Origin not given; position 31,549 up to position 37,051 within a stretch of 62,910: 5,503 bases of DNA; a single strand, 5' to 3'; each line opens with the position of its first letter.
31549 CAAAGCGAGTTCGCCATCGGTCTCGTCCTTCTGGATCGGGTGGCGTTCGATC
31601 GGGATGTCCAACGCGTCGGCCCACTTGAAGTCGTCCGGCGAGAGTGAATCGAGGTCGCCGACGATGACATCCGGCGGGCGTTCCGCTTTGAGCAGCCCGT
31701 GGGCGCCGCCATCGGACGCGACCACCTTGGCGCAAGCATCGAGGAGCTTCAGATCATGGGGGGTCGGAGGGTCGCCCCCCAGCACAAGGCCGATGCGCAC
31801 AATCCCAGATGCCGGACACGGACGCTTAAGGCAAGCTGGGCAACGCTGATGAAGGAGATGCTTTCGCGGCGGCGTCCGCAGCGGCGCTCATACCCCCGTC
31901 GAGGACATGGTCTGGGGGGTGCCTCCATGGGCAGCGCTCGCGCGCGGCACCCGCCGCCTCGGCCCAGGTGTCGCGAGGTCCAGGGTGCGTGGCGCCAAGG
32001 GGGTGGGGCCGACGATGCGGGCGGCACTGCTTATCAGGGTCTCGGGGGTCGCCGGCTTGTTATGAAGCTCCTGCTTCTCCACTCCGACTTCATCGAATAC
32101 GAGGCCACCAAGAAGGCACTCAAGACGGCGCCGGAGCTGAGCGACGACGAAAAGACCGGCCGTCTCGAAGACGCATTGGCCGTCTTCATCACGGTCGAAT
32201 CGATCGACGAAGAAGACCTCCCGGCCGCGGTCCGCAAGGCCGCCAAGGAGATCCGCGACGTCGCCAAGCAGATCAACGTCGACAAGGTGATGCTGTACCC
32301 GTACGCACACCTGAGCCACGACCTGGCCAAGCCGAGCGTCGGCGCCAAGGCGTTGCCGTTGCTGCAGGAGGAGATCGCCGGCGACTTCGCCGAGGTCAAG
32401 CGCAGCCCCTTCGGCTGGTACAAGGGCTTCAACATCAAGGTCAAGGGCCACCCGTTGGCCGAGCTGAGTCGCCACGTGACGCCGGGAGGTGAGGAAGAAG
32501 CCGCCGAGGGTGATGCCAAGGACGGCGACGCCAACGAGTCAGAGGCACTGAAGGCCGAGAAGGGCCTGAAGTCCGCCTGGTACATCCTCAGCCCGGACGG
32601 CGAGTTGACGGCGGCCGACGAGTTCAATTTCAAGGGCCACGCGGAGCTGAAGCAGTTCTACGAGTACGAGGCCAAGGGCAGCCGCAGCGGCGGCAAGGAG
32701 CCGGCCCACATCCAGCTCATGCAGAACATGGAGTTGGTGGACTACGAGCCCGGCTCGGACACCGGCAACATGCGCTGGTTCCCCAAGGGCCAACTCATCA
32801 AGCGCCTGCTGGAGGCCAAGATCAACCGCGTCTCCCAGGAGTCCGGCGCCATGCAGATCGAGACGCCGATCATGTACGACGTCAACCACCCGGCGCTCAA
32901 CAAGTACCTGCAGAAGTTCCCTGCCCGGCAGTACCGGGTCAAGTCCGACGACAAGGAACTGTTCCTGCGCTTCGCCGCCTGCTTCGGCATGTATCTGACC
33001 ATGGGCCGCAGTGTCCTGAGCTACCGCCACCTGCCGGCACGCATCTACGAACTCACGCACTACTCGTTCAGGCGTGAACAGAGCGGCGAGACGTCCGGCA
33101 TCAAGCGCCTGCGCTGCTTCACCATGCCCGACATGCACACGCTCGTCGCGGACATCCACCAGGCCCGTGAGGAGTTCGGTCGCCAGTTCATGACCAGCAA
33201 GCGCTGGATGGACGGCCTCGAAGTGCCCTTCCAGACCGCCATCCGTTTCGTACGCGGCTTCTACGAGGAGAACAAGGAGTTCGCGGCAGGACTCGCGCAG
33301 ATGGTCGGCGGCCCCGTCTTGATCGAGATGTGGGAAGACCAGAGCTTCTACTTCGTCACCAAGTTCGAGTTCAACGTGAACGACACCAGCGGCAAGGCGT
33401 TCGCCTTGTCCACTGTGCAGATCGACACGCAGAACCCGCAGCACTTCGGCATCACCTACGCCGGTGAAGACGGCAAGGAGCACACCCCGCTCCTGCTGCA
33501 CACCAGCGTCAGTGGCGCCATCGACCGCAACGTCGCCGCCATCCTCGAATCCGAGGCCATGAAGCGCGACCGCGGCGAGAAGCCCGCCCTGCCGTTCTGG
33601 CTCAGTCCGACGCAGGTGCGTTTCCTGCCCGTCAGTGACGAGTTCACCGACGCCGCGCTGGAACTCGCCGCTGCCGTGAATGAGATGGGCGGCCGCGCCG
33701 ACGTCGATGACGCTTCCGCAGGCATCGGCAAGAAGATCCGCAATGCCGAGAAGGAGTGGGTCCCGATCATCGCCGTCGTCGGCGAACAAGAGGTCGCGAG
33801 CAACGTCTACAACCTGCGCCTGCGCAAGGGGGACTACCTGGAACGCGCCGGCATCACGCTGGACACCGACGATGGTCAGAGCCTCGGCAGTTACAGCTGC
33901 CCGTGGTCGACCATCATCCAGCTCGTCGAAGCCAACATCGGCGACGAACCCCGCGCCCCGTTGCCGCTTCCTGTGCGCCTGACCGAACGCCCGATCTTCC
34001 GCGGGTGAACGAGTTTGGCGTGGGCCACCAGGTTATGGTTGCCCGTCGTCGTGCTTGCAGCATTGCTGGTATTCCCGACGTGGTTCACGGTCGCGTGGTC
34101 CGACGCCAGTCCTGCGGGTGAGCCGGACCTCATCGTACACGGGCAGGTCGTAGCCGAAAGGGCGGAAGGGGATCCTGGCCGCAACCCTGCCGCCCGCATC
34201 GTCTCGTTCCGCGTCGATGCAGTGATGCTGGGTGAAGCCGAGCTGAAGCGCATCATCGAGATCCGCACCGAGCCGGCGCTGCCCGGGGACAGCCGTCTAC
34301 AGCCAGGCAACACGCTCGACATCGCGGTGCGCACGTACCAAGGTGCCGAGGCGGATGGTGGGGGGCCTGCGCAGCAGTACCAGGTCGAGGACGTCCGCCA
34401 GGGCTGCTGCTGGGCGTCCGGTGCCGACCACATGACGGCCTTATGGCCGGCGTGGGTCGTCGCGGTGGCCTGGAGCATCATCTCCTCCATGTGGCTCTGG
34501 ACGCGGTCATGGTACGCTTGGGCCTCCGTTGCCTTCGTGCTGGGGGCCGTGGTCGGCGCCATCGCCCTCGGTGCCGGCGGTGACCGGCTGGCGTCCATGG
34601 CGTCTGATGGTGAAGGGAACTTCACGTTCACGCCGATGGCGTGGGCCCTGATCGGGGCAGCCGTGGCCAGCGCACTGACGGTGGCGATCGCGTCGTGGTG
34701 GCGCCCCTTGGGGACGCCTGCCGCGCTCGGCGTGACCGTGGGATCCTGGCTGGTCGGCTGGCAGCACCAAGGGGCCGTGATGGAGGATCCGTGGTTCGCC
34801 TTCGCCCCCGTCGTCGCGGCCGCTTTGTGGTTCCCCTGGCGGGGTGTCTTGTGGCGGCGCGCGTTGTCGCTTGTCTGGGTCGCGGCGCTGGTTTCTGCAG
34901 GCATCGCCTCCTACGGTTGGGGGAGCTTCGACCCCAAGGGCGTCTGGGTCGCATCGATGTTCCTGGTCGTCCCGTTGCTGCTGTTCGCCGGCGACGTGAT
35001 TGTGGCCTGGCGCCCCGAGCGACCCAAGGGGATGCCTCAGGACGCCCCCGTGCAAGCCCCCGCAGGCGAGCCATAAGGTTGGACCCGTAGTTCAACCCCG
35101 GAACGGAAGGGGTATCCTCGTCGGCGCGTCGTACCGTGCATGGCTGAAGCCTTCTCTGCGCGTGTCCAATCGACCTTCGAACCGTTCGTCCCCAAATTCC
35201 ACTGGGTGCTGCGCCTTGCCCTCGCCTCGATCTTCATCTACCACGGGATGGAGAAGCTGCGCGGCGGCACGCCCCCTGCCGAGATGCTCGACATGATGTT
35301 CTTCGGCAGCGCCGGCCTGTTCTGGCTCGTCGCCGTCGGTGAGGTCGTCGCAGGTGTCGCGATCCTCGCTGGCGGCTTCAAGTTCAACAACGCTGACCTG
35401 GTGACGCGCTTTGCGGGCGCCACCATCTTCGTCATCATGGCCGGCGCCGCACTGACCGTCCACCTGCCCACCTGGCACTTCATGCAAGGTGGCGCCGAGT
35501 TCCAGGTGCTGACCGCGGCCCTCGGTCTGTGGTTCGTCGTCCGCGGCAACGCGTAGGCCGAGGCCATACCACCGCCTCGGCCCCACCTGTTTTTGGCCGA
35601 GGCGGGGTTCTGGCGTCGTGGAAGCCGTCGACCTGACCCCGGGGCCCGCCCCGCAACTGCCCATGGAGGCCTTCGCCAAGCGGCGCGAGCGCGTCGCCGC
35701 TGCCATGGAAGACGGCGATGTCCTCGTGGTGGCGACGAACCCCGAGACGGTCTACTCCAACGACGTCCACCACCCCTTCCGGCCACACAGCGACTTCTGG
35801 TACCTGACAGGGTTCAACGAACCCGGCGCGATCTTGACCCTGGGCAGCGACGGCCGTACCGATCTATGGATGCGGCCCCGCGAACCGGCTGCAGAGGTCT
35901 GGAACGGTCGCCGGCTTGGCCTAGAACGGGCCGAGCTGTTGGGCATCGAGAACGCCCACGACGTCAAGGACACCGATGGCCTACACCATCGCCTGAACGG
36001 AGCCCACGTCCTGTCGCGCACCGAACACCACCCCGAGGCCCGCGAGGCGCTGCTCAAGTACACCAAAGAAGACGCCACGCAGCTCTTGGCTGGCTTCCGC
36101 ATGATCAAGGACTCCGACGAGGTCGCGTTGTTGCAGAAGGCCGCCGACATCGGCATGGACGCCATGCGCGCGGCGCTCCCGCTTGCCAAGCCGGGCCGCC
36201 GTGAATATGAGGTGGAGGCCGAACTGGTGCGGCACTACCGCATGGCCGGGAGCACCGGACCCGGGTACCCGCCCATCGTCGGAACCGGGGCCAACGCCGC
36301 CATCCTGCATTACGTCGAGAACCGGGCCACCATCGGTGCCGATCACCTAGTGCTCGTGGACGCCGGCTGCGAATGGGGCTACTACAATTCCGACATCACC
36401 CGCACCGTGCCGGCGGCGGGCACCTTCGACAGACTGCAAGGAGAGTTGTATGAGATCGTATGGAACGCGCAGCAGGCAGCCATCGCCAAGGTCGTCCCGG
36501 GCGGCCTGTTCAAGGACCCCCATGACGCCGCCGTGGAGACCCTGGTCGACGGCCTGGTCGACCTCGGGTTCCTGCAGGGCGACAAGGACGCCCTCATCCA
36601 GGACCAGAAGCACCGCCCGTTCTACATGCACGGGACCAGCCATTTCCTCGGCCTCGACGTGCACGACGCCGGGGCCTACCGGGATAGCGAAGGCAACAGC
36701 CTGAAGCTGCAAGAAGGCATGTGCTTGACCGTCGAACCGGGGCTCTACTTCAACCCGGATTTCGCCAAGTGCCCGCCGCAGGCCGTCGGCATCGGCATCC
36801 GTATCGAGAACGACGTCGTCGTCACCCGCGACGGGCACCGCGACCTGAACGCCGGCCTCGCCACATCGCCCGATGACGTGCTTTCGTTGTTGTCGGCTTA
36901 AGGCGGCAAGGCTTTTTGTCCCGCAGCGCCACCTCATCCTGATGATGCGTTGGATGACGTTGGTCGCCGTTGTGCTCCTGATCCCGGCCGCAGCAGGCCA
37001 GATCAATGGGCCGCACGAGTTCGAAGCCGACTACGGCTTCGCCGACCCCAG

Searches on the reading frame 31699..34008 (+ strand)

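Call 39: search_protein_families(library=pfam, proteins=[window:31699-34008:+], max_evalue=0.0001)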
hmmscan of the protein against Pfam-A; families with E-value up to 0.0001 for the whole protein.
window:31699-34008:+ (769 aa): 3 families
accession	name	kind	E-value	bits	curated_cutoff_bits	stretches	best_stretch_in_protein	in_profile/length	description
PF08915.16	tRNA-Thr_ED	-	1.1e-45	155.6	30.2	1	122-259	1-136/137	Archaea-specific editing domain of threonyl-tRNA synthetase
PF00587.30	tRNA-synt_2b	-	2.4e-19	70.5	29.3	1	412-618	1-178/179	tRNA synthetase class II core domain (G, H, P, S and T)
PF03129.25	HGTP_anticodon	-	5.7e-15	55.7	21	1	639-712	1-77/94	Anticodon binding domain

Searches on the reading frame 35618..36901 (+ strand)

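Call 39: search_protein_families(library=pfam, proteins=[window:35618-36901:+], max_evalue=0.0001)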
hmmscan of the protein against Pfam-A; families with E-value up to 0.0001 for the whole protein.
window:35618-36901:+ (427 aa): 2 families
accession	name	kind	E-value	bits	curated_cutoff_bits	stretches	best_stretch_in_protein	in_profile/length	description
PF00557.29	Peptidase_M24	-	5.7e-57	193.3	23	1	171-403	2-207/208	Metallopeptidase family M24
PF05195.22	AMP_N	-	2.3e-28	98.8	24.6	1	19-123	1-110/121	Aminopeptidase P, N-terminal domain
